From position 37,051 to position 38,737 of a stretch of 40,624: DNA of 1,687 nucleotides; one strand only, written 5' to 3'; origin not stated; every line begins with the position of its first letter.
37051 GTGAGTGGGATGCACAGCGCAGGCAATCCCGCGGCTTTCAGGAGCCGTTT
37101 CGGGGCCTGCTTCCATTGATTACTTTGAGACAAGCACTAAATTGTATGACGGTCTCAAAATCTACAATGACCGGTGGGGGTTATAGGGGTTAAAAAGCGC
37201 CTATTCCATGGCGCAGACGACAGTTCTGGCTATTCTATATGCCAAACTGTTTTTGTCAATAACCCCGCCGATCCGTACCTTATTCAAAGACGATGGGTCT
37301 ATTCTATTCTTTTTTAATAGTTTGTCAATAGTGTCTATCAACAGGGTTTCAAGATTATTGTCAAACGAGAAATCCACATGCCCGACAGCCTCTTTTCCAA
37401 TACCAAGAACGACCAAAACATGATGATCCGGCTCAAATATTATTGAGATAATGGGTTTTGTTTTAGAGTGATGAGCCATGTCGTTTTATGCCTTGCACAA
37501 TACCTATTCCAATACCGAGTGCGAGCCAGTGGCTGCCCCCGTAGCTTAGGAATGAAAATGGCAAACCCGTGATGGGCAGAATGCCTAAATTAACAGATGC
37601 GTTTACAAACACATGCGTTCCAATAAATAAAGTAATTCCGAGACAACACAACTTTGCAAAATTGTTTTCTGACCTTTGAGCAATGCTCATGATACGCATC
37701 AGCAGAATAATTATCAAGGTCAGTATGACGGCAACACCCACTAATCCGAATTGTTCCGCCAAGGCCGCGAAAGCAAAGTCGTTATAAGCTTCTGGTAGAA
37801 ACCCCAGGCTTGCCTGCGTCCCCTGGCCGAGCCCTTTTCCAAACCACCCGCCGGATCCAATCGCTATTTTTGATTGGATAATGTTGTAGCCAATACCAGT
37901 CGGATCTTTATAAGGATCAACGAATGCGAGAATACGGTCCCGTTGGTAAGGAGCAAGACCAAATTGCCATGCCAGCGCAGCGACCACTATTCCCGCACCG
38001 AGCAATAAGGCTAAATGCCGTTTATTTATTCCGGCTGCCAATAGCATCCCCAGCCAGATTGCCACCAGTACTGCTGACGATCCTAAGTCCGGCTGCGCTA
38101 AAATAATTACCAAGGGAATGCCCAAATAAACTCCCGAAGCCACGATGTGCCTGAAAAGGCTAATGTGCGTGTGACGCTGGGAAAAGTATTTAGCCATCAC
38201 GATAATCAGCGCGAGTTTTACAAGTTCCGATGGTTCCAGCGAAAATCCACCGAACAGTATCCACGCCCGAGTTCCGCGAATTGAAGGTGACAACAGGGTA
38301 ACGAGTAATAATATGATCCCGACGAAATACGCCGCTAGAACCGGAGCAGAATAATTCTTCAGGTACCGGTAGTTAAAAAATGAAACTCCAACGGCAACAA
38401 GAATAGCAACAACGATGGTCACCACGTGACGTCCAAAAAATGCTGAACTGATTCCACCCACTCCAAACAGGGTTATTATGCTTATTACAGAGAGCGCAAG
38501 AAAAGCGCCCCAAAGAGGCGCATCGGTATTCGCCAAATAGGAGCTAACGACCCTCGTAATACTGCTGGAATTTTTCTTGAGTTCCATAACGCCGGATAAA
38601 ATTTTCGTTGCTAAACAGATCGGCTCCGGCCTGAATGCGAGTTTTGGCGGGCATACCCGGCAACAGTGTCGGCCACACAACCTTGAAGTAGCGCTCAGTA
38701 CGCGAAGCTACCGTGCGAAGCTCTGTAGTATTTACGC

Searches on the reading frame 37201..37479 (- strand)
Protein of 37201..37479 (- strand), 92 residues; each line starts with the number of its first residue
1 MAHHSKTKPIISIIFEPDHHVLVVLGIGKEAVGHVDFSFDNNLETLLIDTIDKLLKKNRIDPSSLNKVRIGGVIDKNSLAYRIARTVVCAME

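Call 7: search_protein_families(library=pfam, max_evalue=0.1, proteins=[window:37201-37479:-])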
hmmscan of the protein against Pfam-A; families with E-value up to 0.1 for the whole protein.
window:37201-37479:- (92 aa): 2 families
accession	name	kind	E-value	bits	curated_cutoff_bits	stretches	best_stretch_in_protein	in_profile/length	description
PF00108.29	Thiolase_N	-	0.03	14.2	26.4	1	40-89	20-68/260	Thiolase, N-terminal domain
PF02268.21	TFIIA_gamma_N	-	0.072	13.6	33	0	46-68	13-35/47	Transcription initiation factor IIA, gamma subunit, helical domain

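Call 27: find_encoding_contigs(protein=window:37201-37479:-, flank=10000, max_places=10)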
Protein window:37201-37479:- (92 aa): 6 contigs read that carry it; 5 places shown.
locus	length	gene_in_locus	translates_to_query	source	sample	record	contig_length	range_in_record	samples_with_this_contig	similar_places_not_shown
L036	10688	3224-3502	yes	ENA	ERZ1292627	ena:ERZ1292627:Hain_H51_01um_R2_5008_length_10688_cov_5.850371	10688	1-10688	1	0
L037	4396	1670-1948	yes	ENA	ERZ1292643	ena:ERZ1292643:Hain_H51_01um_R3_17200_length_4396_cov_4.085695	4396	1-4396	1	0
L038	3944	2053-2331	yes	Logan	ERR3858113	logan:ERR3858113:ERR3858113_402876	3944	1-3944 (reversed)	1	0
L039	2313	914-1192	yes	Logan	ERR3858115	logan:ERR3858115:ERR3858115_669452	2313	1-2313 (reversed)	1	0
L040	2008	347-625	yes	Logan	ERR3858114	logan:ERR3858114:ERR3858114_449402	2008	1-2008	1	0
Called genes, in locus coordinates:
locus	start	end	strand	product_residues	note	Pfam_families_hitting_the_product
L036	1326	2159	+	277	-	-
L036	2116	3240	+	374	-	PF01098:FTSW_RODA_SPOVE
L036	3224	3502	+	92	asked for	-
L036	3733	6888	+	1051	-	PF04563:RNA_pol_Rpb2_1, PF04561:RNA_pol_Rpb2_2, PF04565:RNA_pol_Rpb2_3, PF10385:RNA_pol_Rpb2_45, PF00562:RNA_pol_Rpb2_6, PF04560:RNA_pol_Rpb2_7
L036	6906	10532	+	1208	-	PF04997:RNA_pol_Rpb1_1, PF00623:RNA_pol_Rpb1_2, PF04983:RNA_pol_Rpb1_3, PF04998:RNA_pol_Rpb1_5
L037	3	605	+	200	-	?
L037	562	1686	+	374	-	PF01098:FTSW_RODA_SPOVE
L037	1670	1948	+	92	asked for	-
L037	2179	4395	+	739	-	?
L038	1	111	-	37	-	?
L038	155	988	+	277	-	-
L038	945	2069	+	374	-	PF01098:FTSW_RODA_SPOVE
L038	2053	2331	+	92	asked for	-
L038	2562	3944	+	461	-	?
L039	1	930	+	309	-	?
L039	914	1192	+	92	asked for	-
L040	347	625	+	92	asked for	-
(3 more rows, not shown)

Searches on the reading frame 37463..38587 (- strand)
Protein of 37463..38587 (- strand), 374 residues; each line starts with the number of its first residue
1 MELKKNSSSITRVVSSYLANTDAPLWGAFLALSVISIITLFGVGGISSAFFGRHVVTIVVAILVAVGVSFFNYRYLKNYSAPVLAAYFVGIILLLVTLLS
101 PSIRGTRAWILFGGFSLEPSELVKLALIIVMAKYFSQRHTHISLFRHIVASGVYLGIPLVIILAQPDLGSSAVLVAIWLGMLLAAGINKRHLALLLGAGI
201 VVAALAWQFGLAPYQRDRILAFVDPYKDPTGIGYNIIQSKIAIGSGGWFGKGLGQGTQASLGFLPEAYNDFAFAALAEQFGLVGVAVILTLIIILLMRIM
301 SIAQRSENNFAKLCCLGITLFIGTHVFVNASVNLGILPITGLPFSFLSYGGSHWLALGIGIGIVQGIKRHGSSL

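Call 30: find_related_loci(query=window:37463-38587:-, collection=metagenome_contigs, flank=10000)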
Query window:37463-38587:- (374 aa) in metagenome_contigs; peptide patterns used: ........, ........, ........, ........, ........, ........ (x = any residue, [..] = any of these).
328 stretches matched a pattern; 118 encode a relative of the query (tblastn E <= 1e-3); the best 80 are kept; 80 distinct loci.
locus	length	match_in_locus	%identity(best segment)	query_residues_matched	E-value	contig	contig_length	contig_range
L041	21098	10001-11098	63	1-371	8e-144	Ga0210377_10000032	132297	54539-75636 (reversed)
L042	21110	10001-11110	62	1-371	6e-144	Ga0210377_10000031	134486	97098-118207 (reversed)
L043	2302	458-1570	58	1-371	5e-151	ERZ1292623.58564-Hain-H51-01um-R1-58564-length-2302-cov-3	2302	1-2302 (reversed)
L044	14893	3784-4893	61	1-371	1e-141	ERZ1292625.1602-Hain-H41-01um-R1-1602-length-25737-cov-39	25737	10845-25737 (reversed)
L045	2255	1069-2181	55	1-371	2e-150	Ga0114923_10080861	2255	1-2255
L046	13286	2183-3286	56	1-371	9e-140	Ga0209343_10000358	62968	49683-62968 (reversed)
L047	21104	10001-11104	56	1-371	1e-139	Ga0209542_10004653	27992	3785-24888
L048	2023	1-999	64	39-371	3e-149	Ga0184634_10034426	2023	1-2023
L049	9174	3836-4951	58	4-370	4e-139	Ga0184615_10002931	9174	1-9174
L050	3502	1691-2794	55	1-371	3e-143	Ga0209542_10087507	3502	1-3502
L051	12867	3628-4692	57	17-371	6e-137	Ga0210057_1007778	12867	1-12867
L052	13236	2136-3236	60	1-371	3e-135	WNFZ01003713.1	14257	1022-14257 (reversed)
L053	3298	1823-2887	56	17-371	3e-140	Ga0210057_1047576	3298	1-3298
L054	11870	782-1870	54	9-371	5e-134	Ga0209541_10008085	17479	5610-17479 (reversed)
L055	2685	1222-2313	54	8-371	3e-140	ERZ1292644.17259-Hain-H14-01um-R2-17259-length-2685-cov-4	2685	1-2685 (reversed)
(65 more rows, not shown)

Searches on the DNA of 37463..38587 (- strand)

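Call 33: search_rna_families(sources=[L041, L042, L047, L104, L077, L064, L110], threshold=gathering)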
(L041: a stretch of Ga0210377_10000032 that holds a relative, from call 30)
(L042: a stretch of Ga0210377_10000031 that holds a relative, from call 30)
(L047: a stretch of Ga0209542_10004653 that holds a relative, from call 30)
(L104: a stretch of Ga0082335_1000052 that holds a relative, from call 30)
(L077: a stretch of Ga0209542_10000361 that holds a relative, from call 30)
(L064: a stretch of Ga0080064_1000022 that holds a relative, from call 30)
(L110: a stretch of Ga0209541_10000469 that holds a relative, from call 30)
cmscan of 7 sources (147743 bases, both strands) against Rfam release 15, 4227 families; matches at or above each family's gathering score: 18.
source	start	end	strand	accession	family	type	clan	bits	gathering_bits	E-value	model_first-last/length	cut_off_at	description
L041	5466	8780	+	RF02541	LSU_rRNA_bacteria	Gene; rRNA;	CL00112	2338.1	50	0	1-2925/2925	no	Bacterial large subunit ribosomal RNA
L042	4936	8578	+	RF02541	LSU_rRNA_bacteria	Gene; rRNA;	CL00112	2296.2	50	0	1-2925/2925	no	Bacterial large subunit ribosomal RNA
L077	3693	8596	+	RF02541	LSU_rRNA_bacteria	Gene; rRNA;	CL00112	2062.6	50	0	1-2925/2925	no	Bacterial large subunit ribosomal RNA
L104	2145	8185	+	RF02541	LSU_rRNA_bacteria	Gene; rRNA;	CL00112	1887.7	50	0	1-2925/2925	no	Bacterial large subunit ribosomal RNA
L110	3163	6146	+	RF02541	LSU_rRNA_bacteria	Gene; rRNA;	CL00112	1851.7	50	0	1-2925/2925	no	Bacterial large subunit ribosomal RNA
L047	3057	7985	+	RF02541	LSU_rRNA_bacteria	Gene; rRNA;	CL00112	1760.2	50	0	1-2925/2925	no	Bacterial large subunit ribosomal RNA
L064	3270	7100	+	RF02541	LSU_rRNA_bacteria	Gene; rRNA;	CL00112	1755.2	50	0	1-2925/2925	no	Bacterial large subunit ribosomal RNA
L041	9048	9160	+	RF00001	5S_rRNA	Gene; rRNA;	CL00113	78.8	38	1.1e-14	1-120/120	no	5S ribosomal RNA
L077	8887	8999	+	RF00001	5S_rRNA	Gene; rRNA;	CL00113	78.1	38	1.6e-14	1-120/120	no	5S ribosomal RNA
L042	8900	9012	+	RF00001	5S_rRNA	Gene; rRNA;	CL00113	76.9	38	3.4e-14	1-120/120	no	5S ribosomal RNA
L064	8877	8989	+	RF00001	5S_rRNA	Gene; rRNA;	CL00113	74.8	38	1.3e-13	1-120/120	no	5S ribosomal RNA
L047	9008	9120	+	RF00001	5S_rRNA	Gene; rRNA;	CL00113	74.4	38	1.6e-13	1-120/120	no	5S ribosomal RNA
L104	8771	8883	+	RF00001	5S_rRNA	Gene; rRNA;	CL00113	73.6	38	2.6e-13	1-120/120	no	5S ribosomal RNA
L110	9033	9172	+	RF00001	5S_rRNA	Gene; rRNA;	CL00113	73.5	38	2.8e-13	1-120/120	no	5S ribosomal RNA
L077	7700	8071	+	RF00028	Intron_gpI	Intron;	-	59.6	50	3.2e-12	1-253/253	no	Group I catalytic intron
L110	4535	4604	+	RF00005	tRNA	Gene; tRNA;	CL00001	57.7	29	1.8e-09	1-71/71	no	tRNA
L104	6282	6516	+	RF00028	Intron_gpI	Intron;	-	56.6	50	2.4e-11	1-253/253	no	Group I catalytic intron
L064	5107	5179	+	RF00005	tRNA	Gene; tRNA;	CL00001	54.6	29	1.2e-08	1-71/71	no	tRNA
